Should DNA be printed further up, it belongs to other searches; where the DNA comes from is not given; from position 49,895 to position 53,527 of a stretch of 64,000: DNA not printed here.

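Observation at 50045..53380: Giant three-module membrane protein: flippase-like domain, DUF2079 and an alpha/beta-hydrolase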

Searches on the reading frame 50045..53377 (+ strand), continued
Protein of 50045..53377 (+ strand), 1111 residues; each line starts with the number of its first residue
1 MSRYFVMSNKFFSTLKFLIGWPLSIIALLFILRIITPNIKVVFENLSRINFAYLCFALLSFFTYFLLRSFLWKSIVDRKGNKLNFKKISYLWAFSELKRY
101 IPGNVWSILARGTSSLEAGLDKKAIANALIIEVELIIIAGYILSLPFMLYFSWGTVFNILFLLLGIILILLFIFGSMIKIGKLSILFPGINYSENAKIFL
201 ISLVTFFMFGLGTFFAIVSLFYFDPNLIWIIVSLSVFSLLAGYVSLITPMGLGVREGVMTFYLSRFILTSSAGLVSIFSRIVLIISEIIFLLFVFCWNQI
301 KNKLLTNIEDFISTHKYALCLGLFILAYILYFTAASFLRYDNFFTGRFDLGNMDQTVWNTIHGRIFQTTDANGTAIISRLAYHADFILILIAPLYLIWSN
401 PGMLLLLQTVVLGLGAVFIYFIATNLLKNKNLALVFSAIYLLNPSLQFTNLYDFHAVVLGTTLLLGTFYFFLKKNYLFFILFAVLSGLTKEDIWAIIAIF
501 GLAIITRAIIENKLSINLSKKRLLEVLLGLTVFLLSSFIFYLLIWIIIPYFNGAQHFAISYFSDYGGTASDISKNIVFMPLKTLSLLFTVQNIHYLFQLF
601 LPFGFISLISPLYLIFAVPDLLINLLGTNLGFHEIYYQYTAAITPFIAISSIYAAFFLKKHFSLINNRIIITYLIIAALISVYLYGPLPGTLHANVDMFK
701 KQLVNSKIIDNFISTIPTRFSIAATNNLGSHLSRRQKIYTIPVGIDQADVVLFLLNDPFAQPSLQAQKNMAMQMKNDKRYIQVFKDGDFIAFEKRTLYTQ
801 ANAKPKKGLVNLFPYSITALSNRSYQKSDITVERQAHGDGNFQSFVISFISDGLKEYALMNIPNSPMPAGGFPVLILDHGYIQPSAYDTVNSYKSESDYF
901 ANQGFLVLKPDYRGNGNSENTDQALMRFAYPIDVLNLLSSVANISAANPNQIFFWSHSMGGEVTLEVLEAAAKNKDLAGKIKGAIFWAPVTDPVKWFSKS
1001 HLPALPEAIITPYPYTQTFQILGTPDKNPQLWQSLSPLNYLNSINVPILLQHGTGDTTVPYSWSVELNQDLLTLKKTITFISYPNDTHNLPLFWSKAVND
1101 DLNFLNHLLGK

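Call 13: search_solved_structures(query=window:50045-53377:+, max_evalue=1)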
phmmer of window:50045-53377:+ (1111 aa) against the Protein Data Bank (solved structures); distinct sequences matched with E-value up to 1: 35.
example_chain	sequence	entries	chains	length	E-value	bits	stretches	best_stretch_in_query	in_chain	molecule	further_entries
9pic_A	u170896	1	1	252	9.5e-07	30.5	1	858-1007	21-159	Alpha/beta fold hydrolase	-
9pir_A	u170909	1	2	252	1.3e-06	30.1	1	858-1007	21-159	Alpha/beta fold hydrolase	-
6nkf_A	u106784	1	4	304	1.6e-06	29.8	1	898-1072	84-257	Lip_vut4, C3L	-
8b4u_A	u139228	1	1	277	3.2e-06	28.8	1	847-1065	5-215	Alpha/beta hydrolase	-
9pjb_A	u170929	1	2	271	1.2e-05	26.8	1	848-1064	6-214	MHETase MHT043-5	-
9pid_A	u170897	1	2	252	7.6e-05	24.2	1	858-1007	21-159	Alpha/beta fold hydrolase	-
6xyc_A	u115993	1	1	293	0.00014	23.3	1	976-1104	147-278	Acetyl xylan esterase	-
6tkx_A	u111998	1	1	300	0.00015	23.3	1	976-1104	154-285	Carbohydrate esterase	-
4dgq_A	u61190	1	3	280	0.0015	19.9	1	1039-1104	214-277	Non-heme chloroperoxidase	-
2wtm_A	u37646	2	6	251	0.0022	19.4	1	851-1088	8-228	EST1E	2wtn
4wjl_A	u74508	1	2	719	0.0022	19.3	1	1013-1090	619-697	Inactive dipeptidyl peptidase 10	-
7q4h_A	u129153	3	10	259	0.0023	19.3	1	858-1106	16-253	Hydrolase_4 domain-containing protein | Serine aminopeptidase S33 domain-containing protein | Prolyl oligopeptidase family protein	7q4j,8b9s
1a88_A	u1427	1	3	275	0.0047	18.3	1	1041-1101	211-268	CHLOROPEROXIDASE L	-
6mly_A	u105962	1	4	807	0.0047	18.3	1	970-1097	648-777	Bifunctional GH43-CE protein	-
9h0z_A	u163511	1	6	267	0.012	16.9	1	858-1106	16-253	Serine aminopeptidase S33 domain-containing protein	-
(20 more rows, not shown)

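Call 17: find_encoding_contigs(protein=P0028, flank=8000, max_places=2)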
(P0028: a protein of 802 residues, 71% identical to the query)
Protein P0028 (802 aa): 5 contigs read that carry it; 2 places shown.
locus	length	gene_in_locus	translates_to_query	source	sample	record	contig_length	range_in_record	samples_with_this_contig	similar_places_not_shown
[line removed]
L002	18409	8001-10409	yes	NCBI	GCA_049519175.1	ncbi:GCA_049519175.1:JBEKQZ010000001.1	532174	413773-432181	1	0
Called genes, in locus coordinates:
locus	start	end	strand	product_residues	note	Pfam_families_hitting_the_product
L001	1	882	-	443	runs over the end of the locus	PF00496:SBP_bac_5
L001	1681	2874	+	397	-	PF09903:DUF2130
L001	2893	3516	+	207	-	PF01351:RNase_HII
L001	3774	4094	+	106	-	-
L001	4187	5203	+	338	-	PF25940:LcnD_C (weak), PF25975:CzcB_C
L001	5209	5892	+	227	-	PF00005:ABC_tran, PF02463:SMC_N (weak), PF13304:AAA_21 (faint)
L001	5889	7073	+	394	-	PF12704:MacB_PCD, PF02687:FtsX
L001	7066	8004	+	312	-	-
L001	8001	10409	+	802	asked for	PF09852:DUF2079, PF00561:Abhydrolase_1 (faint), PF12146:Hydrolase_4, PF20434:BD-FAE, PF00326:Peptidase_S9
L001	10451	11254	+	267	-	PF03477:ATP-cone (weak), PF04471:Mrr_cat (weak)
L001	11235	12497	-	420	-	PF00817:IMS, PF11799:IMS_C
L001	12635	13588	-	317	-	PF01522:Polysacc_deac_1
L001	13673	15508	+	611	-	PF00009:GTP_EFTU, PF01926:MMR_HSR1 (weak), PF03144:GTP_EFTU_D2, PF22042:EF-G_D2, PF14492:EFG_III (weak), PF00679:EFG_C, PF21018:BipA_C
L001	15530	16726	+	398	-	PF05496:RuvB_N, PF00158:Sigma54_activat (faint), PF00004:AAA, PF07728:AAA_5 (weak), PF13173:AAA_14 (weak), PF16193:AAA_assoc_2, PF12002:MgsA_C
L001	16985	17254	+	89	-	-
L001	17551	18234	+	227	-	PF00149:Metallophos, PF12850:Metallophos_2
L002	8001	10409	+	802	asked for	PF09852:DUF2079, PF00561:Abhydrolase_1 (faint), PF12146:Hydrolase_4, PF20434:BD-FAE, PF00326:Peptidase_S9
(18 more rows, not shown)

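Call 18: find_encoding_contigs(protein=P0046, flank=8000, max_places=2)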
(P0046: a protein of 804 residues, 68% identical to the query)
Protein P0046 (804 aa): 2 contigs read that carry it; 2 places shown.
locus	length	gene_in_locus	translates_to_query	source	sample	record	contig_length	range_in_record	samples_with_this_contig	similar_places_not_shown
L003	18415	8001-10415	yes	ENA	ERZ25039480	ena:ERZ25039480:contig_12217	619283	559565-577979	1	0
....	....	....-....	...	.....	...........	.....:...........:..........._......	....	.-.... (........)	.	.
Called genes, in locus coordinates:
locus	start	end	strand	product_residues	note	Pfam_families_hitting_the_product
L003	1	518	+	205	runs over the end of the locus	PF01351:RNase_HII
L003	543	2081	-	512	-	-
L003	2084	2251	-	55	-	-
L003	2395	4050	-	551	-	PF13231:PMT_2 (weak)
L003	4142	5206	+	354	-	PF25975:CzcB_C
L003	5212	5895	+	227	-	PF02463:SMC_N (weak), PF00005:ABC_tran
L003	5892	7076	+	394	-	PF12704:MacB_PCD, PF02687:FtsX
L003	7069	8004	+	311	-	PF03706:LPG_synthase_TM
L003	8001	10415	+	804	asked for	PF09852:DUF2079, PF20434:BD-FAE, PF00561:Abhydrolase_1 (faint), PF12146:Hydrolase_4, PF12697:Abhydrolase_6 (weak), PF00326:Peptidase_S9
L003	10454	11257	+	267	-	PF03477:ATP-cone (weak), PF04471:Mrr_cat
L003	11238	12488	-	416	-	PF00817:IMS, PF11799:IMS_C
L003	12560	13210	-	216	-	-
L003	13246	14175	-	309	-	PF01522:Polysacc_deac_1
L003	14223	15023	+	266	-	-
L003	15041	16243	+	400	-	PF05496:RuvB_N, PF00158:Sigma54_activat (faint), PF13173:AAA_14 (weak), PF00004:AAA, PF07728:AAA_5 (weak), PF16193:AAA_assoc_2, PF12002:MgsA_C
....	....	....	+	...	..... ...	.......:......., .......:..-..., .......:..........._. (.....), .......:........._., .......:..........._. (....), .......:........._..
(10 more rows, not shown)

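Call 40: predict_structure(alignment_id=A1)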
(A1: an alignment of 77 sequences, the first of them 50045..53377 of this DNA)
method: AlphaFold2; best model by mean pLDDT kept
length: 1111 residues; sequences in the alignment: 77
mean_pLDDT: 86.0   pTM: 0.80
mean pLDDT of the five models: 86.0, 85.3, 84.2, 84.0, 82.3
residues with pLDDT >= 90: 545; 70-90: 440; 50-70: 100; < 50: 26
segments of 3 or more residues with pLDDT < 50: 1-9, 12-28
pLDDT, mean of each block of 10 residues (from residue 1): 42 45 48 65 75 90 94 84 83 79 65 69 80 91 94 90 92 79 68 87 95 92 87 94 73 81 88 87 90 87 83 92 95 91 74 88 82 68 81 83 92 97 96 97 91 88 97 95 94 93 92 79 91 95 86 63 78 86 86 89 94 91 77 55 92 95 90 94 90 85 88 85 86 82 86 86 88 91 91 84 58 86 90 91 96 94 93 96 88 95 97 91 86 95 95 96 96 90 96 89 74 75 86 91 94 93 95 96 94 95 95 74
secondary structure, 60 per line:
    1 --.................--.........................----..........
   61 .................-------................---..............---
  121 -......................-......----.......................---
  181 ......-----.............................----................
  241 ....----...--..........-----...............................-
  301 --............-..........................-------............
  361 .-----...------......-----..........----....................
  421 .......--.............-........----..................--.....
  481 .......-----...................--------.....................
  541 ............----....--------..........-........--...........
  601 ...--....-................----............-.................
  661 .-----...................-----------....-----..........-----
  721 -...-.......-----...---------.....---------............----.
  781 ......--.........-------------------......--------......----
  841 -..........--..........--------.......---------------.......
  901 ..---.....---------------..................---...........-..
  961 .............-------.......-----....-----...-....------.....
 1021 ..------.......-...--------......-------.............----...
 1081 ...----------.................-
elements in order (helices of 4 or more, strands of 3 or more residues): H3-19 H22-46 H51-77 H85-100 H104-117 H122-143 H145-150 H155-177 H181-186 H192-220 H225-244 H254-263 H269-299 H303-314 H316-341 H349-361 E367-369 E376-378 H387-396 H401-427 H430-442 H444-451 H456-473 H476-487 H493-511 H520-552 H557-560 H569-578 H580-587 H590-603 H606-609 H611-626 H631-642 H644-661 H667-685 H697-700 H706-715 E722-724 H726-732 E738-740 E750-754 H764-775 E780-786 E789-794 H817-822 E831-836 E842-851 E854-863 E872-878 H894-902 E906-910 H926-943 E947-957 H959-973 E981-987 H993-996 H1006-1009 H1016-1022 H1029-1035 E1048-1053 H1061-1073 E1078-1083 H1094-1110

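Call 50: find_encoding_contigs(protein=P0057, flank=7000, max_places=1)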
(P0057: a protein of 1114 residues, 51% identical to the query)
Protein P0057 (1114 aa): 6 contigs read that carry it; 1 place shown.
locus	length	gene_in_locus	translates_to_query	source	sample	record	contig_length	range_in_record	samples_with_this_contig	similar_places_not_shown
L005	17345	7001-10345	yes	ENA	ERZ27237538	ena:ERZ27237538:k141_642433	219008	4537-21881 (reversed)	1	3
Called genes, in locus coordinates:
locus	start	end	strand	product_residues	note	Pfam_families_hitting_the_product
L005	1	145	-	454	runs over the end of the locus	PF00496:SBP_bac_5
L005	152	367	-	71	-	PF03840:SecG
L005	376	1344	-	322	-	PF01933:CofD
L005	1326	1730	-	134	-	PF04020:Phage_holin_4_2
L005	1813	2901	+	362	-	PF09903:DUF2130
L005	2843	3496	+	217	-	PF01351:RNase_HII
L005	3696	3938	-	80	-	-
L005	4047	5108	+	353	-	PF25917:BSH_RND (weak), PF25975:CzcB_C (weak), PF25989:YknX_C (weak)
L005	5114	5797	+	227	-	PF00005:ABC_tran, PF02463:SMC_N (faint)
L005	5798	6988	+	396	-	PF12704:MacB_PCD, PF02687:FtsX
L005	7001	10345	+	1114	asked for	PF03706:LPG_synthase_TM, PF09852:DUF2079, PF01738:DLH (faint), PF02129:Peptidase_S15 (faint), PF20434:BD-FAE, PF00326:Peptidase_S9, PF00561:Abhydrolase_1 (weak), PF12146:Hydrolase_4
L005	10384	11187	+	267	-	PF03477:ATP-cone (weak), PF04471:Mrr_cat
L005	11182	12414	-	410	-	PF00817:IMS, PF11799:IMS_C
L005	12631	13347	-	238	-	-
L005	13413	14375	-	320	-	PF01522:Polysacc_deac_1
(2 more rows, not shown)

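Call 51: find_encoding_contigs(protein=P0094, flank=7000, max_places=1)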
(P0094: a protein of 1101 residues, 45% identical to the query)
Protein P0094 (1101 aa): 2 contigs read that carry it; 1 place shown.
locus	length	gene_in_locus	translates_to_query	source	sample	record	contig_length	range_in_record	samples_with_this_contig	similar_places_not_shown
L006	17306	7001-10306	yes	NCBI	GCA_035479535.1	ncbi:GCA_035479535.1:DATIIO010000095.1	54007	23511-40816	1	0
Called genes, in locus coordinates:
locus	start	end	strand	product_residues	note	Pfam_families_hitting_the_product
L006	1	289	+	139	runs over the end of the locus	PF03479:PCC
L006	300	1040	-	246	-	-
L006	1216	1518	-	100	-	PF01510:Amidase_2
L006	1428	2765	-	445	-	-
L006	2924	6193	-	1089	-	PF17210:SdrD_B (weak)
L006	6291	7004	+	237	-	-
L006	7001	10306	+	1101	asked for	PF09852:DUF2079, PF00326:Peptidase_S9 (weak), PF12146:Hydrolase_4 (faint), PF20434:BD-FAE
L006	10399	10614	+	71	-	-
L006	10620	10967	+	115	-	-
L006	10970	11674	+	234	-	-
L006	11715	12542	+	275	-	PF03477:ATP-cone (weak), PF04471:Mrr_cat (weak)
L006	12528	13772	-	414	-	PF00817:IMS, PF21999:IMS_HHH_1 (weak)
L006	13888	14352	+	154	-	PF06094:GGACT (weak), PF13772:AIG2_2 (weak)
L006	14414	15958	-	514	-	PF01522:Polysacc_deac_1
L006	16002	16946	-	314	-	-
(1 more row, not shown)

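Call 52: find_encoding_contigs(protein=P0020, flank=7000, max_places=1)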
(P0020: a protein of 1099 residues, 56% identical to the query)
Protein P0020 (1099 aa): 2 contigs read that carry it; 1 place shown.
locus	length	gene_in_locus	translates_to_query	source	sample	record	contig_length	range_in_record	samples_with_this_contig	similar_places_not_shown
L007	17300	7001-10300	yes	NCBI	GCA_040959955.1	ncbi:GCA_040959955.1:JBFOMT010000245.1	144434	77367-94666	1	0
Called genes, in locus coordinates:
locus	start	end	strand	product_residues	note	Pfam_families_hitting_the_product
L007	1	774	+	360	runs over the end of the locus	PF09903:DUF2130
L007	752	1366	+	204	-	PF01351:RNase_HII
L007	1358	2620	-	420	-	PF07690:MFS_1, PF05977:MFS_3, PF07690:MFS_1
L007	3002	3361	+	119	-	-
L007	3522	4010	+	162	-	-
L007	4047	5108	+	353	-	PF25940:LcnD_C (weak), PF25975:CzcB_C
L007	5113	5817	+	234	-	PF00005:ABC_tran, PF02463:SMC_N (weak), PF13304:AAA_21 (faint)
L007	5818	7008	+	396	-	PF12704:MacB_PCD, PF02687:FtsX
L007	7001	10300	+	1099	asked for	PF09852:DUF2079, PF07224:Chlorophyllase (weak), PF20434:BD-FAE, PF00326:Peptidase_S9, PF00561:Abhydrolase_1, PF01738:DLH (faint), PF07859:Abhydrolase_3 (weak), PF12146:Hydrolase_4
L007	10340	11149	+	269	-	PF04471:Mrr_cat (weak)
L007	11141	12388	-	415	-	PF00817:IMS, PF11799:IMS_C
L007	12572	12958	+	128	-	-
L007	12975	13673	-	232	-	-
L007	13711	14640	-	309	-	PF01522:Polysacc_deac_1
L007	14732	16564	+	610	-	PF00009:GTP_EFTU, PF01926:MMR_HSR1 (faint), PF03144:GTP_EFTU_D2 (weak), PF22042:EF-G_D2 (weak), PF14492:EFG_III (faint), PF00679:EFG_C, PF21018:BipA_C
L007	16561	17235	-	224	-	PF00702:Hydrolase, PF12710:HAD (weak), PF13419:HAD_2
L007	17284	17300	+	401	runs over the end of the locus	PF05496:RuvB_N, PF06068:TIP49 (weak), PF00158:Sigma54_activat (faint), PF07724:AAA_2 (faint), PF13173:AAA_14 (weak), PF00004:AAA, PF16193:AAA_assoc_2, PF12002:MgsA_C, +1 more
